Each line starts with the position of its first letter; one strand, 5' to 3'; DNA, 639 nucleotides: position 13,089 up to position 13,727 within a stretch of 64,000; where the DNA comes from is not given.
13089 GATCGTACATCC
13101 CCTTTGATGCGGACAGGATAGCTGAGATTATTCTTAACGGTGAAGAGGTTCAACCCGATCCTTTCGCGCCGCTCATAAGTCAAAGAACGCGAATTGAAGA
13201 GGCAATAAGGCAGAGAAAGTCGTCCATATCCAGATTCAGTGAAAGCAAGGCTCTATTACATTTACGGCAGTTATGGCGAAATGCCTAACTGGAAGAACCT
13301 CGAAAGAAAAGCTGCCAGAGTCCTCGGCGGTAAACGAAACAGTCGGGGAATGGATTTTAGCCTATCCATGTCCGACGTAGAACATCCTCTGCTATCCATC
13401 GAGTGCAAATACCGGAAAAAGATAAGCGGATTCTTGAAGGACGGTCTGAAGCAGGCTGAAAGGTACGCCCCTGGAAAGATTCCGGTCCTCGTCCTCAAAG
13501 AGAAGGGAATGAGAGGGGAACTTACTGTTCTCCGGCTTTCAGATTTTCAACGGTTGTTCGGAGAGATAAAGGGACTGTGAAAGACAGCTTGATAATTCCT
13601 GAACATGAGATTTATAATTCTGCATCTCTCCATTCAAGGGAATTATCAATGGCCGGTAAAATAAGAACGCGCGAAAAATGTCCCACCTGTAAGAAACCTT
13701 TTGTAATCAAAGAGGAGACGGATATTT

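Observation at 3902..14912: Compact integrase / primase-helicase / terminase island with no recognisable virion or lysis genes: candidate phage satellite of an unusual terminase-carrying type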

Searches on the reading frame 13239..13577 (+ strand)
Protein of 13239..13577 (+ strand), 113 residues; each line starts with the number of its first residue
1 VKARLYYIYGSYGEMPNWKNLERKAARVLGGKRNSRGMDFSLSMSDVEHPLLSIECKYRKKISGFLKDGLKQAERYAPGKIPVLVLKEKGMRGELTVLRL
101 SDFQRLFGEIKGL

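Call 12: search_protein_families(library=pfam, proteins=[window:13239-13577:+], max_evalue=0.1)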
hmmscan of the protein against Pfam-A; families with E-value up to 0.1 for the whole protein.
window:13239-13577:+ (113 aa): 0 families

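Call 14: search_protein_families(library=phrogs, proteins=[window:13239-13577:+], max_evalue=0.01)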
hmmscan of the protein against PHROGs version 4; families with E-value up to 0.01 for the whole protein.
window:13239-13577:+ (113 aa): 2 families
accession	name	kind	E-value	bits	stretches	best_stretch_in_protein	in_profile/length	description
phrog_244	-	DNA, RNA and nucleotide metabolism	7.5e-05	24.1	1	45-108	43-111/186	RusA-like Holliday junction resolvase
phrog_2002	-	DNA, RNA and nucleotide metabolism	0.0054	17.6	1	15-111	16-118/130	Holliday junction resolvase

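Call 34: search_solved_structures(query=window:13239-13577:+, max_evalue=10, show_alignments=2)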
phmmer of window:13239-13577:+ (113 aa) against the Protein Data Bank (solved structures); distinct sequences matched with E-value up to 10: 3.
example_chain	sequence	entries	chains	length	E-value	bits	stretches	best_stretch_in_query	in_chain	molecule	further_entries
9ygm_SV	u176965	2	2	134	0.1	16.5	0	19-75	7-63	40S ribosomal protein eS17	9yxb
7pwg_I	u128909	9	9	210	0.73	13.8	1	30-90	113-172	Ribosomal protein L10 | 60S ribosomal protein uL16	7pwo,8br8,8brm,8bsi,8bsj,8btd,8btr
7a8t_B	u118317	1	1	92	0.99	13.4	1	8-53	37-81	Myozenin-1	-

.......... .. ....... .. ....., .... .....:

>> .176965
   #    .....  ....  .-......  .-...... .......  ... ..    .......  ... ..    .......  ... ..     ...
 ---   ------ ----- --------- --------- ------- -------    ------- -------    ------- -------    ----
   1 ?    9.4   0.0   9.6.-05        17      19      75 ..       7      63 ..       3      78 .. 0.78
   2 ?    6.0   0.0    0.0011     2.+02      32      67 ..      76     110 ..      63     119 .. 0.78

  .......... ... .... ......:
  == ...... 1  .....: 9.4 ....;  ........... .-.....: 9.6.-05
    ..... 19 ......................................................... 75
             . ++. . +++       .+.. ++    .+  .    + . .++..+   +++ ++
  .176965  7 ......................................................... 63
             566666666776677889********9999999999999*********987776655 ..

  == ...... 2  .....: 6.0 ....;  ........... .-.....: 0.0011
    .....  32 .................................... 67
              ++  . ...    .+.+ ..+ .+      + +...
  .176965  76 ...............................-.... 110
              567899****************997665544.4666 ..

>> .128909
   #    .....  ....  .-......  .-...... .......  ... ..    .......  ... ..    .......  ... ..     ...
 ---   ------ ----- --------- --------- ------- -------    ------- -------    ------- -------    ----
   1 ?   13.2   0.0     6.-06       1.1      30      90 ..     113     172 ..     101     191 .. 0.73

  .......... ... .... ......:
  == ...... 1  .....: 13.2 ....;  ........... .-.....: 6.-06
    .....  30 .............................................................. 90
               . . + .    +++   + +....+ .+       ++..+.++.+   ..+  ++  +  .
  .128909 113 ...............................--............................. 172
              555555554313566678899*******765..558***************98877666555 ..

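Call 81: search_protein_representatives(protein=window:13239-13577:+)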
Query: 113 residues. Proteins with E-value up to 0.001 (for the whole library): 681; up to 1e-10: 82; up to 1e-30: 0. The best 150 are listed.
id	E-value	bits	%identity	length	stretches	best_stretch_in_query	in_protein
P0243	4.6e-29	117.5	61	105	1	15-107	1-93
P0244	6.2e-25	104.2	56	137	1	12-107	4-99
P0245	8.7e-24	100.5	52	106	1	17-111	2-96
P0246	8.9e-23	97.3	56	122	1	17-110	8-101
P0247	1.6e-22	96.4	54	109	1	17-112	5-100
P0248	3.6e-22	95.3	55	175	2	16-60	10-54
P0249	5.6e-22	94.7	50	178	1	16-111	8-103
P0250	1.4e-21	93.4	55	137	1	16-106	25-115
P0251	2.1e-21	92.9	52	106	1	17-110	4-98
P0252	9.4e-21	90.7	73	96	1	15-81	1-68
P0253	1.3e-20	90.3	53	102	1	18-112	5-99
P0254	4.8e-20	88.4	47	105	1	17-110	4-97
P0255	2.3e-19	86.3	69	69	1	44-110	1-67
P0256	1.3e-18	83.8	53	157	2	16-62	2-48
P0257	4.3e-18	82.2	48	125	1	16-108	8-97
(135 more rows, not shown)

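Call 83: search_solved_structures(query=A4, max_evalue=10, show_alignments=2)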
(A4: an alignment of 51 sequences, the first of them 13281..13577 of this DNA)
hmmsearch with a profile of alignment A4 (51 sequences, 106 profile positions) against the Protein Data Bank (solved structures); distinct sequences matched with E-value up to 10: 6.
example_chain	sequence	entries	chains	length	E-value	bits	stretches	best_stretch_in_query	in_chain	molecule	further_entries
9vjn_A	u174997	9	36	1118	0.17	15.6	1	41-83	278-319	Transient receptor potential cation channel subfamily M member 8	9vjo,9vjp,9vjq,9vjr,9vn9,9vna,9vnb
7wra_A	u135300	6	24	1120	0.17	15.6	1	41-83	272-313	Transient receptor potential cation channel subfamily M member 8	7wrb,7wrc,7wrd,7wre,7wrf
8e4l_A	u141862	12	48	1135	0.18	15.5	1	41-83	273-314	Transient receptor potential cation channel subfamily M member 8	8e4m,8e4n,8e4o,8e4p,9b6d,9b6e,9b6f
8bdc_A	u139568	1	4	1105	0.64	13.7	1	41-83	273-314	Transient receptor potential cation channel subfamily M member 8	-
9zcu_A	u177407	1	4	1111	0.65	13.7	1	41-83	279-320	Transient receptor potential cation channel subfamily M member 8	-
9p8y_A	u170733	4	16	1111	0.65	13.7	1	41-83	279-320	Transient receptor potential cation channel subfamily M member 8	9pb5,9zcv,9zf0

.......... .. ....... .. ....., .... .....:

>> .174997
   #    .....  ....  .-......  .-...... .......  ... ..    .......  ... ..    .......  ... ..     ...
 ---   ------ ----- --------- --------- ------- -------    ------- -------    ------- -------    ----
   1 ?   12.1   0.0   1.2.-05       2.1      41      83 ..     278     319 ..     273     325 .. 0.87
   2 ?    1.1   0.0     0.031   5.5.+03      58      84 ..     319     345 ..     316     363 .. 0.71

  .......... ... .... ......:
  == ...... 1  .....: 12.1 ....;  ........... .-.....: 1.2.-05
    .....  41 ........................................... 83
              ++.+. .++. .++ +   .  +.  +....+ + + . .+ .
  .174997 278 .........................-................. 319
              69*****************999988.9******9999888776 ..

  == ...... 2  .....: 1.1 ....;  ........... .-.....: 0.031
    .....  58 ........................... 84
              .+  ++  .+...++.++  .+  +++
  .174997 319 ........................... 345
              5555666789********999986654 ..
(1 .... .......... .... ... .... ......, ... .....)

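Call 84: search_protein_families(library=pfam, alignment_id=A4, max_evalue=0.1)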
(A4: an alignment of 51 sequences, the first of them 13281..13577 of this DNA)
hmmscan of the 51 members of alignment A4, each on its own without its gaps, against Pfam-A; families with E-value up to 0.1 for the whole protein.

A. member 1, window:13281-13577:+ (99 aa): 0 families

B. families by the number of members that match (of 51 scanned): 14 families
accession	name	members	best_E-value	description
PF24608.2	PDDEXK_15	7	5.1e-05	Phage putative PDDEXK endonuclease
PF18521.6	TAD2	1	0.0031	Transactivation domain 2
PF19864.5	Radical_SAM_N2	1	0.0064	Radical SAM proteins, N-terminal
PF02606.20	LpxK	1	0.027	Tetraacyldisaccharide-1-P 4'-kinase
PF11396.14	PepSY_like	1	0.032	Putative beta-lactamase-inhibitor-like, PepSY-like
PF17633.7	DUF5514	1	0.037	Family of unknown function (DUF5514)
PF22789.1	DUF4026_C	1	0.039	Protein of unknown function (DUF4026) C-terminal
PF18691.7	Cdc13_OB2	1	0.053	Cell division control protein 13, OB2 domain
PF13657.11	Couple_hipA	1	0.066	HipA N-terminal domain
PF23468.1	ARC6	1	0.07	Plastid division regulator alpha solenoid domain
PF24030.1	DUF7341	1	0.079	Domain of unknown function (DUF7341)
PF04313.20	HSDR_N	1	0.082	Type I restriction enzyme R protein N terminus (HSDR_N)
PF21714.3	KaiA_N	1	0.095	Circadian clock protein KaiA, N-terminal domain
PF00197.24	Kunitz_legume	1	0.095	Trypsin and protease inhibitor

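Call 99: find_encoding_contigs(protein=P0243, flank=8000, max_places=4)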
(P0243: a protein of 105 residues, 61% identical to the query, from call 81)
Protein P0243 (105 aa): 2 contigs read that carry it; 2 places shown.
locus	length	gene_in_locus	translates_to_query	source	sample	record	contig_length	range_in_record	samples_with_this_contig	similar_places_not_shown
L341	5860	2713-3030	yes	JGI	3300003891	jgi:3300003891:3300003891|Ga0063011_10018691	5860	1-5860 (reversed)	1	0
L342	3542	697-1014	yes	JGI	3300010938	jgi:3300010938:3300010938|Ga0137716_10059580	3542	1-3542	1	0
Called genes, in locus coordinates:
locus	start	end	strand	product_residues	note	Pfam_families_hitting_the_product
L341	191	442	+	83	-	PF18903:DUF5659 (weak)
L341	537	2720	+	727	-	PF01807:Zn_ribbon_DnaG, PF13481:AAA_25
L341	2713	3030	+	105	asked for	-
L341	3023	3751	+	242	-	PF03837:RecT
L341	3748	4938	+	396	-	PF10926:DUF2800, PF12705:PDDEXK_1 (weak)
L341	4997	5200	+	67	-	-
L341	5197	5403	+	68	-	-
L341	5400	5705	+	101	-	PF12728:HTH_17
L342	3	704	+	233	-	?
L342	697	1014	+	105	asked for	-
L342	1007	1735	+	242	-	PF03837:RecT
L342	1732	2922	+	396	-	PF12705:PDDEXK_1 (weak), PF10926:DUF2800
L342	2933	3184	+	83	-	-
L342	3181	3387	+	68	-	-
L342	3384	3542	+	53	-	?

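Call 101: search_protein_families(library=padloc, proteins=[window:13281-13577:+], max_evalue=0.01)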
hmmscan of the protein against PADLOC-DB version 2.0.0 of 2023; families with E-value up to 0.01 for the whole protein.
window:13281-13577:+ (99 aa): 0 families
